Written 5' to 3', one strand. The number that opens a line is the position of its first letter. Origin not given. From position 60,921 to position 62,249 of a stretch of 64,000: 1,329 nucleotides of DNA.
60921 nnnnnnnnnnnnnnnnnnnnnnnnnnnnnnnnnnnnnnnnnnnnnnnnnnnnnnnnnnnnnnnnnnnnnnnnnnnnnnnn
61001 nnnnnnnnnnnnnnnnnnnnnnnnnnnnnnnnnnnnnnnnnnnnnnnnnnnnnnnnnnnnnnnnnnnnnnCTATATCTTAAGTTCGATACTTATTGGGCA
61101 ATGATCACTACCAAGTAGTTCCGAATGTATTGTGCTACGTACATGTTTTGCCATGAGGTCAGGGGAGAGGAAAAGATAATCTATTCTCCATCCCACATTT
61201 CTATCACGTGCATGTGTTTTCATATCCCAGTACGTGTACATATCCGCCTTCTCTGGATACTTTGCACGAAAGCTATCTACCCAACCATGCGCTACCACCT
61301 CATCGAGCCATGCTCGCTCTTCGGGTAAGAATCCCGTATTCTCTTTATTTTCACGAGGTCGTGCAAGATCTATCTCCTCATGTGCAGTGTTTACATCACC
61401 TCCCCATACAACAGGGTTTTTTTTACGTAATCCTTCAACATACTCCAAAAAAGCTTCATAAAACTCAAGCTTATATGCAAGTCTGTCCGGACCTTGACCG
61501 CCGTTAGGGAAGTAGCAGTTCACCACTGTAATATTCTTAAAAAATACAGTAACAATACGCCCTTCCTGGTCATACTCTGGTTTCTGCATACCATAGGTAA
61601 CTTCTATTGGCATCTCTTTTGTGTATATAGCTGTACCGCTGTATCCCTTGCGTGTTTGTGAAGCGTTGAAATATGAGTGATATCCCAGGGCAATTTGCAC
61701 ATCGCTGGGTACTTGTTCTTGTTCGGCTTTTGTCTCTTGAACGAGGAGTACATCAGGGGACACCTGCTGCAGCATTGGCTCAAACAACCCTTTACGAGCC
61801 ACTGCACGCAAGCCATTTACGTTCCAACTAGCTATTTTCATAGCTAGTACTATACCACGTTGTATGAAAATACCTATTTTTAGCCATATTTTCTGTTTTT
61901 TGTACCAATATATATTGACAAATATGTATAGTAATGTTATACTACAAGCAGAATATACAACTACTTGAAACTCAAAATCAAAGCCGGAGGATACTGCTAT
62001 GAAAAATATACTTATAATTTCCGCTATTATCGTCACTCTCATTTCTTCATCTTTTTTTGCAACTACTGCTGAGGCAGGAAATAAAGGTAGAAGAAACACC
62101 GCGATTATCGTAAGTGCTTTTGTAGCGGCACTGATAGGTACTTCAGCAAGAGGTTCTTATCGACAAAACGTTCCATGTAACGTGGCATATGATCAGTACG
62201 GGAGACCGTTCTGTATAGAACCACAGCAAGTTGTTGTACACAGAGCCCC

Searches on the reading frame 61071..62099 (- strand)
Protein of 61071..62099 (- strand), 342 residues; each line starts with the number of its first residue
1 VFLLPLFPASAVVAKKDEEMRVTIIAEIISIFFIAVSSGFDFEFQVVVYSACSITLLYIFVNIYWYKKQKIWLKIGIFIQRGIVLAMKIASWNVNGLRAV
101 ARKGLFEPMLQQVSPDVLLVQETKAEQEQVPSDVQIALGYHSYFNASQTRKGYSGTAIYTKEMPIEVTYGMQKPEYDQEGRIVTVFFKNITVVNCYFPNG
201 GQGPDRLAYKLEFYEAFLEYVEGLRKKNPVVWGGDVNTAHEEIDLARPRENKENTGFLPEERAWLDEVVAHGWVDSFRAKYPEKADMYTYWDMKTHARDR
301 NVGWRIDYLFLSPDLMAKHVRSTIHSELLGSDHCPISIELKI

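Call 92: search_protein_families(library=pfam, proteins=[window:61071-62099:-], max_evalue=0.00001)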
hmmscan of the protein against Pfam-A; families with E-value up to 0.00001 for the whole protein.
window:61071-62099:- (342 aa): 1 family
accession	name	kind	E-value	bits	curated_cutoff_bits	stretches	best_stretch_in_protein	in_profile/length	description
PF03372.29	Exo_endo_phos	-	3.5e-30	105.8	24.5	1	90-333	1-225/225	Endonuclease/Exonuclease/phosphatase family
